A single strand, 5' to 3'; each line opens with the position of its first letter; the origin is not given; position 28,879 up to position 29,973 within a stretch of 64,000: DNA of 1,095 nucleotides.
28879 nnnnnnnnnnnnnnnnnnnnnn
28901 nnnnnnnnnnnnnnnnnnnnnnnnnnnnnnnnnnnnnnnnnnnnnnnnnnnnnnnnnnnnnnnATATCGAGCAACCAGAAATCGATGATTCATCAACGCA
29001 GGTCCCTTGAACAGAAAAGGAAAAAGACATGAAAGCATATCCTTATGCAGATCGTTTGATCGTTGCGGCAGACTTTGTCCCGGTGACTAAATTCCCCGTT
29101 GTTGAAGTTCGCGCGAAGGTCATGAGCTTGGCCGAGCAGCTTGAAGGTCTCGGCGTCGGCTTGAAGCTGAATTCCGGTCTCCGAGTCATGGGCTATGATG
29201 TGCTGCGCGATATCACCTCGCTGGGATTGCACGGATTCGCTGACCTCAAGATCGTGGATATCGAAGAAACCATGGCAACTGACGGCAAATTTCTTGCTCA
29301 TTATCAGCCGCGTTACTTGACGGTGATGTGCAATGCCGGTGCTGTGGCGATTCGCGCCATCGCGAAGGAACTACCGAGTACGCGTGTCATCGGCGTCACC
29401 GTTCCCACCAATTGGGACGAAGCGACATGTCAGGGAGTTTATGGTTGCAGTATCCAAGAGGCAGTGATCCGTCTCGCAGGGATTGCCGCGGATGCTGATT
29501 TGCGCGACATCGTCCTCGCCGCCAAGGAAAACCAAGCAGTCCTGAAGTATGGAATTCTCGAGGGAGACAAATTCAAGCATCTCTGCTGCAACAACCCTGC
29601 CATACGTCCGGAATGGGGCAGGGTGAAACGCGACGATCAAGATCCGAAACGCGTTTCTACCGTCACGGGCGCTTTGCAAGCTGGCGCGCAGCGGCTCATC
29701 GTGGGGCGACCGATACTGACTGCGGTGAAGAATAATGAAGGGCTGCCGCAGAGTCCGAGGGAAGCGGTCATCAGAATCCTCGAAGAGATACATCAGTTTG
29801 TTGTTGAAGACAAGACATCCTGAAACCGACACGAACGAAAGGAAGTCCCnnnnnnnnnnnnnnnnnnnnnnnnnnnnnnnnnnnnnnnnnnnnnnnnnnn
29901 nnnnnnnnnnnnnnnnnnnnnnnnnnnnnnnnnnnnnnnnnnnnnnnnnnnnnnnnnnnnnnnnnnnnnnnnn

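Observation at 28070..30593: Two tandem OMP-decarboxylase-fold paralogs plus a divergent PRTase-like protein: a non-canonical pyrF/pyrE-like module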

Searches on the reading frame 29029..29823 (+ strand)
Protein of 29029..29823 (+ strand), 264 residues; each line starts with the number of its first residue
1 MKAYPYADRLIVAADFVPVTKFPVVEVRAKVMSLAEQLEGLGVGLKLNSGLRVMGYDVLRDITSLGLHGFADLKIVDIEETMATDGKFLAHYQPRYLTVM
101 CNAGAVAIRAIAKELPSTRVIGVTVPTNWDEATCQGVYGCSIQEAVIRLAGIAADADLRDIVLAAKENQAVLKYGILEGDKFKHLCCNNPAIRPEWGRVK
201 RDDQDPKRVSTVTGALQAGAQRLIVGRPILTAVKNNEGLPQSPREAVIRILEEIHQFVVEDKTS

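Call 3: search_protein_families(library=pfam, proteins=[window:29029-29823:+], max_evalue=0.1)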
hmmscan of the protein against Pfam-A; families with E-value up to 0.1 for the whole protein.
window:29029-29823:+ (264 aa): 1 family
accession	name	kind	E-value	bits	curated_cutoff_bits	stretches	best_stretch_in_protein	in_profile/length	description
PF00215.30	OMPdecase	-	3.9e-17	63.3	27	1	9-233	2-212/221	Orotidine 5'-phosphate decarboxylase / HUMPS family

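Call 4: search_protein_families(library=ncbifam, proteins=[window:29029-29823:+], max_evalue=0.1)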
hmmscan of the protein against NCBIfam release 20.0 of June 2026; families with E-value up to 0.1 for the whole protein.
window:29029-29823:+ (264 aa): 4 families
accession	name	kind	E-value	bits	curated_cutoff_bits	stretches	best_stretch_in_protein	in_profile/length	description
NF001273.0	PRK00230.1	equivalog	6.3e-27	94.5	193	1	9-235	6-218/233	orotidine-5'-phosphate decarboxylase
TIGR01740.1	pyrF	equivalog_domain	1.9e-13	50.6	92.3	1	28-232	10-205/216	orotidine-5'-phosphate decarboxylase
NF010386.0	PRK13813.1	equivalog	3.1e-12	46.5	208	1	27-255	15-214/216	orotidine 5'-phosphate decarboxylase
NF010086.0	PRK13571.1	equivalog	0.069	11.6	693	0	47-95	122-171/510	anthranilate synthase component I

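Call 9: find_homologous_proteins(query=window:29029-29823:+)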
Query window:29029-29823:+ (264 aa): 60 proteins with E <= 0.001 among 1730 candidates.
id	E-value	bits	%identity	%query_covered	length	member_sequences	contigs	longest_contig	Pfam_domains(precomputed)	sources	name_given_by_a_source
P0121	1.9e-170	583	100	100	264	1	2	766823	PF00215.31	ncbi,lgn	ncbi:MAG: orotidine 5'-phosphate decarboxylase / HUMPS family protein [Candidatus Moraniibacteriota 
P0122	5.4e-107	375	68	97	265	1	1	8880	PF00215.31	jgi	jgi:orotidine-5'-phosphate decarboxylase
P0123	3.7e-59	218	47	98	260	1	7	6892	PF00215.31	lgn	-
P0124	6.7e-59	217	48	94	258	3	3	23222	PF00215.31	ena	-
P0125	5.6e-56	208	45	96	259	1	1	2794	PF00215.31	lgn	-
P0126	5.1e-55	205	46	97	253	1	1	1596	PF00215.31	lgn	-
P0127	7.0e-55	204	46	94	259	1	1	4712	PF00215.31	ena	-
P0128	1.9e-54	203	46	96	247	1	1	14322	PF00215.31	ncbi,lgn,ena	-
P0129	1.2e-53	200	46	96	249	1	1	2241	PF00215.31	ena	-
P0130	1.4e-53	200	47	94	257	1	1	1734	PF00215.31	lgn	-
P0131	7.3e-53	198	47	94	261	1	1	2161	PF00215.31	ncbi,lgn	-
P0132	2.2e-52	196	45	99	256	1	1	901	PF00215.31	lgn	-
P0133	2.8e-52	196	43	96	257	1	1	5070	PF00215.31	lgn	-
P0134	3.8e-51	192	44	98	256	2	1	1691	PF00215.31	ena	-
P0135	1.2e-50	190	44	98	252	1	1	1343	PF00215.31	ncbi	-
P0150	9.6e-45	171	42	96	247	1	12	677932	PF00215.31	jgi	jgi:orotidine-5'-phosphate decarboxylase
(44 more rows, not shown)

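Call 13: search_solved_structures(query=window:29029-29823:+, max_evalue=0.01, show_alignments=3)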
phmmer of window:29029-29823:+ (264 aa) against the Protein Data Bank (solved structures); distinct sequences matched with E-value up to 0.01: 8.
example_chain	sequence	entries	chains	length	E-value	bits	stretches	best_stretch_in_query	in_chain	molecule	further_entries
3ldv_A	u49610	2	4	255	4.7e-12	49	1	45-233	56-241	Orotidine 5'-phosphate decarboxylase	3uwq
3ru6_A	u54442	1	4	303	1.7e-10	43.9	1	28-257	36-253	Orotidine 5'-phosphate decarboxylase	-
3tr2_A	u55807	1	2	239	1.6e-09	40.7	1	23-232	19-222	Orotidine 5'-phosphate decarboxylase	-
27hh_A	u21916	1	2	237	1.6e-08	37.4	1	43-230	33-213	Orotidine 5'-phosphate decarboxylase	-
8dop_A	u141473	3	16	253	5.6e-08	35.7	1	26-231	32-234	2,3-diketo-5-methylthiopentyl-1-phosphate enolase-phosphatase | Orotidine 5'-phosphate decarboxylase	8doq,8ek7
8cso_A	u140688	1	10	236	3e-07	33.3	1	28-231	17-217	Orotidine 5'-phosphate decarboxylase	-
3tfx_A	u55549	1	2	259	5.2e-07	32.5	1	54-232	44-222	Orotidine 5'-phosphate decarboxylase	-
1eix_A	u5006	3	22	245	1.8e-06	30.8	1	35-234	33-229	OROTIDINE 5'-MONOPHOSPHATE DECARBOXYLASE | OROTIDINE 5'-PHOSPHATE DECARBOXYLASE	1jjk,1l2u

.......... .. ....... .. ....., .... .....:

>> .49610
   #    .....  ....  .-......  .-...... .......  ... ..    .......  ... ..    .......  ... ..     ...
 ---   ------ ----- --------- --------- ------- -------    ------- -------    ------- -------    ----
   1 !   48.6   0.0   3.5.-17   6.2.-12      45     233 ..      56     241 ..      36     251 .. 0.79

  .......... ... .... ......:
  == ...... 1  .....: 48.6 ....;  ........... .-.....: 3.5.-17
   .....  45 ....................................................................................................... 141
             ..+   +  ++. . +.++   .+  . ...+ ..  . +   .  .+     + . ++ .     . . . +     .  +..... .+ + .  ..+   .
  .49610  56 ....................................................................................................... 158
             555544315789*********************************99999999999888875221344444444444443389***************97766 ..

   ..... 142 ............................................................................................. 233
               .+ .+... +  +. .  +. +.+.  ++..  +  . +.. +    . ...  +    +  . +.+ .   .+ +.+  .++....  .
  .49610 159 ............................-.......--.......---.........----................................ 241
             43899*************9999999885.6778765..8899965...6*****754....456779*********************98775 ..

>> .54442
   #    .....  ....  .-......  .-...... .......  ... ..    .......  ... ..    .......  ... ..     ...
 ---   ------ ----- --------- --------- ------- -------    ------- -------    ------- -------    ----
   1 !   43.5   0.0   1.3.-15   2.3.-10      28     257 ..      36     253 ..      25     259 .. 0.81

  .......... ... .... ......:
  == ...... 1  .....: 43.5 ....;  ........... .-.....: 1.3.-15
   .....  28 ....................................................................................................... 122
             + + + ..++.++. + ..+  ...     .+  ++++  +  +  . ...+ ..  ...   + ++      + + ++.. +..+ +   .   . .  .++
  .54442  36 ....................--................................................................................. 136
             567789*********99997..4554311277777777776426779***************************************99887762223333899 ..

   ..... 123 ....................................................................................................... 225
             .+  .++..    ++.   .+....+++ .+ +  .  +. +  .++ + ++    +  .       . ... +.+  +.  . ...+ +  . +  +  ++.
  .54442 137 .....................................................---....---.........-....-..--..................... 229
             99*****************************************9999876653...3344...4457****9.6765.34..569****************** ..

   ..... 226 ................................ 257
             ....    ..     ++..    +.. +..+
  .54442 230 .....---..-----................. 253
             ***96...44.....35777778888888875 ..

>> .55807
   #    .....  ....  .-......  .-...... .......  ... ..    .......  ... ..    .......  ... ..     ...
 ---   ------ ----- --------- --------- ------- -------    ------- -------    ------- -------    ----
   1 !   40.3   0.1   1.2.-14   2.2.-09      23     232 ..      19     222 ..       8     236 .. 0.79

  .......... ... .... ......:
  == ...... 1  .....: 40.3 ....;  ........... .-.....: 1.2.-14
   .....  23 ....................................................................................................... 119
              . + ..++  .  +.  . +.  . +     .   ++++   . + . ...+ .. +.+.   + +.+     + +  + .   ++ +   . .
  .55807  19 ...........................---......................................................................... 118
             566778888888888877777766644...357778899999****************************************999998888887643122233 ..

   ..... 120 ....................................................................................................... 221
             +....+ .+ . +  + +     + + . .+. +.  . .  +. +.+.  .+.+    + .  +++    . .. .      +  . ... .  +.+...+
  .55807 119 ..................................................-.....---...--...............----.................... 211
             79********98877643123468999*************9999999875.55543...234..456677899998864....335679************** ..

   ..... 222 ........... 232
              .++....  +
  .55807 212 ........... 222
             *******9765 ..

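Call 21: find_encoding_contigs(protein=P0122, flank=6000, max_places=2)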
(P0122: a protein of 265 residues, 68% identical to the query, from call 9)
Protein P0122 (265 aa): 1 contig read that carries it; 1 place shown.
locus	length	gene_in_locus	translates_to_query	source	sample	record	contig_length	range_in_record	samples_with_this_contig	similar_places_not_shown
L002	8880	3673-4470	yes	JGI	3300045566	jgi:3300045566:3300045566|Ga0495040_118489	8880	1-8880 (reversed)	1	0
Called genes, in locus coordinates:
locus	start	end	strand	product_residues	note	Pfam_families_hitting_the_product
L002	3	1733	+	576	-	?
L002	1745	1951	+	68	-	PF13597:NRDD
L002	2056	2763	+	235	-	PF04055:Radical_SAM, PF13353:Fer4_12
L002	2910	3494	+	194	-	-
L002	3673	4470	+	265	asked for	PF00215:OMPdecase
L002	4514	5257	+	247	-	PF00156:Pribosyltran (weak)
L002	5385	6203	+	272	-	PF13529:Peptidase_C39_2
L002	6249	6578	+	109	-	-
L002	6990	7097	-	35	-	-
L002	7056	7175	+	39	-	PF01863:YgjP-like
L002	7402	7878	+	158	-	-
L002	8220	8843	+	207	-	PF12762:DDE_Tnp_IS1595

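Call 22: find_encoding_contigs(protein=P0150, flank=6000, max_places=2)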
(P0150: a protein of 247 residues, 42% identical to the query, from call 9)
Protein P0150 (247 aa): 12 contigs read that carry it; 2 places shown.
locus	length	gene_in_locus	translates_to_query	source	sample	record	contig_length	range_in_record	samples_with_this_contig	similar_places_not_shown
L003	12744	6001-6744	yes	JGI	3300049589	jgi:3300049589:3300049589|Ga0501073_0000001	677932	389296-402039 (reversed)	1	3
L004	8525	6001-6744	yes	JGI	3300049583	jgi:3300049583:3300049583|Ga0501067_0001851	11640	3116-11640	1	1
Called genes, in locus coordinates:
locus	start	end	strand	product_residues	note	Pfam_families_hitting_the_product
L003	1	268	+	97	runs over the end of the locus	-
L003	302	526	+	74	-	-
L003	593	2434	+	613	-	PF00012:HSP70, PF06723:MreB_Mbl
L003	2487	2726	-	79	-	-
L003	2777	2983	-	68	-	-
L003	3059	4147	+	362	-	PF00226:DnaJ, PF01556:DnaJ_C, PF00684:DnaJ_CXXCXGXG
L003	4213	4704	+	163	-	-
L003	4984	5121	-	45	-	-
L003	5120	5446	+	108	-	-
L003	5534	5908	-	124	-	-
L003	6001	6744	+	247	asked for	PF00215:OMPdecase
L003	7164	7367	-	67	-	-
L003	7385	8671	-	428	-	PF00038:Filament (weak), PF01551:Peptidase_M23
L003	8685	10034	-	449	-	PF00749:tRNA-synt_1c, PF19269:Anticodon_2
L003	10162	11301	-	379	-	PF03033:Glyco_transf_28, PF04101:Glyco_tran_28_C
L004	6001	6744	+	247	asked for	PF00215:OMPdecase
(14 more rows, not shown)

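Call 27: search_protein_families(library=ncbifam, proteins=[L002:4514-5257:+, L002:2910-3494:+, P0122, P0150], max_evalue=0.001)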
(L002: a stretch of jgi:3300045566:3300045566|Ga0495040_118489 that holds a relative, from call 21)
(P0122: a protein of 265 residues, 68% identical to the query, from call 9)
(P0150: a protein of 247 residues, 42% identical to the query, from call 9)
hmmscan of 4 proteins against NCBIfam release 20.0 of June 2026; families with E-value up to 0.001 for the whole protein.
L002:4514-5257:+ (247 aa): 11 families
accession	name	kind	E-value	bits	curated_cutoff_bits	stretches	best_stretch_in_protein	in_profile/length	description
TIGR01367.1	pyrE_Therm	equivalog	4.5e-30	104.6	150.25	2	135-228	93-181/187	orotate phosphoribosyltransferase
TIGR00336.1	pyrE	equivalog_domain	8.9e-12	45.1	106.8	1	147-189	107-149/173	orotate phosphoribosyltransferase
TIGR01743.1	purR_Bsub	equivalog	9.1e-06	24.8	258.7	0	40-84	106-150/268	pur operon repressor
NF002633.0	PRK02304.1-2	equivalog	1.3e-05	25.1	224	1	147-186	110-149/172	adenine phosphoribosyltransferase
NF005592.0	PRK07322.1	subfamily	2.1e-05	24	143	1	137-192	109-164/180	adenine phosphoribosyltransferase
NF009211.0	PRK12560.1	equivalog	7.6e-05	22.6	188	0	147-185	113-151/187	adenine phosphoribosyltransferase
NF002636.0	PRK02304.1-5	equivalog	0.00024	20.7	125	1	147-186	116-155/176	adenine phosphoribosyltransferase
NF002095.0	PRK00934.1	equivalog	0.00024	20.3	296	1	142-182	199-239/287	ribose-phosphate diphosphokinase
TIGR01090.1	apt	equivalog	0.0004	20.5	185.85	1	147-187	108-148/169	adenine phosphoribosyltransferase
TIGR01251.1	ribP_PPkin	subfamily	0.00051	19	113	0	142-179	204-241/309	ribose-phosphate diphosphokinase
NF006328.0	PRK08558.1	equivalog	0.00085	19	184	0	147-196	175-224/238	adenine phosphoribosyltransferase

L002:2910-3494:+ (194 aa): 0 families

P0122 (265 aa): 3 families
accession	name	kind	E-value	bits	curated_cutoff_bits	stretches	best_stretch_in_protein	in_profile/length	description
NF001273.0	PRK00230.1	equivalog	1.9e-27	96.1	193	1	33-254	17-230/233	orotidine-5'-phosphate decarboxylase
TIGR01740.1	pyrF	equivalog_domain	5e-14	52.5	92.3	1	34-232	12-206/216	orotidine-5'-phosphate decarboxylase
NF010386.0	PRK13813.1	equivalog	5e-11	42.6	208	1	32-253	16-213/216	orotidine 5'-phosphate decarboxylase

P0150 (247 aa): 3 families
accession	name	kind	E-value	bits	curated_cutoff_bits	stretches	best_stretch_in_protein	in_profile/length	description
NF001273.0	PRK00230.1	equivalog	9.7e-42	142.9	193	1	29-242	17-231/233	orotidine-5'-phosphate decarboxylase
TIGR01740.1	pyrF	equivalog_domain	9.2e-28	97.4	92.3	1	29-233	11-212/216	orotidine-5'-phosphate decarboxylase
NF010386.0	PRK13813.1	equivalog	1.8e-23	83.3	208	1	29-242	17-215/216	orotidine 5'-phosphate decarboxylase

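Call 87: predict_structure(alignment_id=A3)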
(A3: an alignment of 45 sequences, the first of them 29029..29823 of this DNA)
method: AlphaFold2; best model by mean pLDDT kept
length: 264 residues; sequences in the alignment: 45
mean_pLDDT: 96.2   pTM: 0.92
mean pLDDT of the five models: 96.2, 95.8, 95.6, 95.4, 94.6
residues with pLDDT >= 90: 246; 70-90: 16; 50-70: 2; < 50: 0
segments of 3 or more residues with pLDDT < 50: none
pLDDT, mean of each block of 10 residues (from residue 1): 87 97 96 98 96 95 97 98 98 97 99 98 98 98 98 98 98 89 95 92 94 98 98 97 98 97 90
secondary structure, 60 per line:
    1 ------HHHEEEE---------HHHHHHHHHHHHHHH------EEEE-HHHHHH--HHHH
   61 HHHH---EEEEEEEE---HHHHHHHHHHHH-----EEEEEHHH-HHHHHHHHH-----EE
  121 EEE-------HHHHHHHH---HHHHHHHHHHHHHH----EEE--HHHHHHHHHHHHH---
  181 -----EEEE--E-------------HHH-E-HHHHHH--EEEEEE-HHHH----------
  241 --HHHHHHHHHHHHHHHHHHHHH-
elements in order: E10-13 H23-37 E44-47 H49-54 H57-64 E68-75 H79-90 E96-100 H105-113 E119-123 H131-138 H142-155 E160-162 H165-177 E186-189 H212-217 E220-225 H227-230 H243-263

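Call 89: fold_search(model_id=the predicted structure, library=pdb)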
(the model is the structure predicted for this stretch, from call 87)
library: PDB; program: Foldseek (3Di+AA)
matches with E <= 10: 1906; with E <= 0.001: 582
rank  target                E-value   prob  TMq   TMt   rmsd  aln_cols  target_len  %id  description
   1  3ldv_A                5.1e-17  1.00  0.72  0.82   3.6       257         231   26  1.77 Angstrom resolution crystal structure of orotidine 5'-phosphate decarboxylase from Vibrio cholerae O1 biovar elto (released 2010-01-26)
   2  3ldv_B                1.4e-16  1.00  0.73  0.85   2.8       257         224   24  1.77 Angstrom resolution crystal structure of orotidine 5'-phosphate decarboxylase from Vibrio cholerae O1 biovar elto (released 2010-01-26)
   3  3ru6_B                2.3e-16  1.00  0.76  0.90   2.4       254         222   24  1.8 Angstrom resolution crystal structure of orotidine 5'-phosphate decarboxylase (pyrF) from Campylobacter jejuni sub (released 2011-05-18)
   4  8cso_A                2.5e-16  1.00  0.77  0.88   2.2       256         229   21  Crystal Structure of Orotidine 5'-phosphate decarboxylase from Klebsiella pneumoniae in complex with Uridine-5'-monoph (released 2022-06-08)
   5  3uwq_A                2.5e-16  1.00  0.72  0.85   2.9       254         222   24  1.80 Angstrom resolution crystal structure of orotidine 5'-phosphate decarboxylase from Vibrio cholerae O1 biovar elto (released 2011-12-14)
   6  3uwq_B                3.5e-16  1.00  0.75  0.88   2.4       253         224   24  1.80 Angstrom resolution crystal structure of orotidine 5'-phosphate decarboxylase from Vibrio cholerae O1 biovar elto (released 2011-12-14)
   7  8cso_E                3.7e-16  1.00  0.77  0.88   2.5       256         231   21  Crystal Structure of Orotidine 5'-phosphate decarboxylase from Klebsiella pneumoniae in complex with Uridine-5'-monoph (released 2022-06-08)
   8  8cso_C                4.5e-16  1.00  0.77  0.88   2.1       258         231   22  Crystal Structure of Orotidine 5'-phosphate decarboxylase from Klebsiella pneumoniae in complex with Uridine-5'-monoph (released 2022-06-08)
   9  3ru6_A                9.0e-16  1.00  0.76  0.90   2.2       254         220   23  1.8 Angstrom resolution crystal structure of orotidine 5'-phosphate decarboxylase (pyrF) from Campylobacter jejuni sub (released 2011-05-18)
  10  3ru6_D                1.7e-15  1.00  0.73  0.88   2.9       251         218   22  1.8 Angstrom resolution crystal structure of orotidine 5'-phosphate decarboxylase (pyrF) from Campylobacter jejuni sub (released 2011-05-18)
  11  1eix_A                3.3e-15  1.00  0.76  0.86   2.3       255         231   23  STRUCTURE OF OROTIDINE 5'-MONOPHOSPHATE DECARBOXYLASE FROM E. COLI, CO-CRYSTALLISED WITH THE INHIBITOR BMP (released 2000-03-15)
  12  1dbt_B                3.3e-15  1.00  0.75  0.84   2.8       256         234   21  CRYSTAL STRUCTURE OF OROTIDINE 5'-MONOPHOSPHATE DECARBOXYLASE FROM BACILLUS SUBTILIS COMPLEXED WITH UMP (released 2000-03-06)
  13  3ru6_C                3.7e-15  1.00  0.75  0.90   2.2       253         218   23  1.8 Angstrom resolution crystal structure of orotidine 5'-phosphate decarboxylase (pyrF) from Campylobacter jejuni sub (released 2011-05-18)
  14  8dop_G                4.4e-15  1.00  0.74  0.87   2.2       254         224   21  Crystal structure of 2,3-diketo-5-methylthiopentyl-1-phosphate enolase-phosphatase from Klebsiella aerogenes (P1 Form) (released 2022-07-27)
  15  1eix_C                4.9e-15  1.00  0.77  0.87   2.2       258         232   21  STRUCTURE OF OROTIDINE 5'-MONOPHOSPHATE DECARBOXYLASE FROM E. COLI, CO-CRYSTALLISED WITH THE INHIBITOR BMP (released 2000-03-15)
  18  3tr2_A                5.9e-15  1.00  0.71  0.84   2.8       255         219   23  Structure of a orotidine 5'-phosphate decarboxylase (pyrF) from Coxiella burnetii (released 2011-09-21)
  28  3tr2_B                5.4e-14  1.00  0.70  0.83   3.3       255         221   23  Structure of a orotidine 5'-phosphate decarboxylase (pyrF) from Coxiella burnetii (released 2011-09-21)
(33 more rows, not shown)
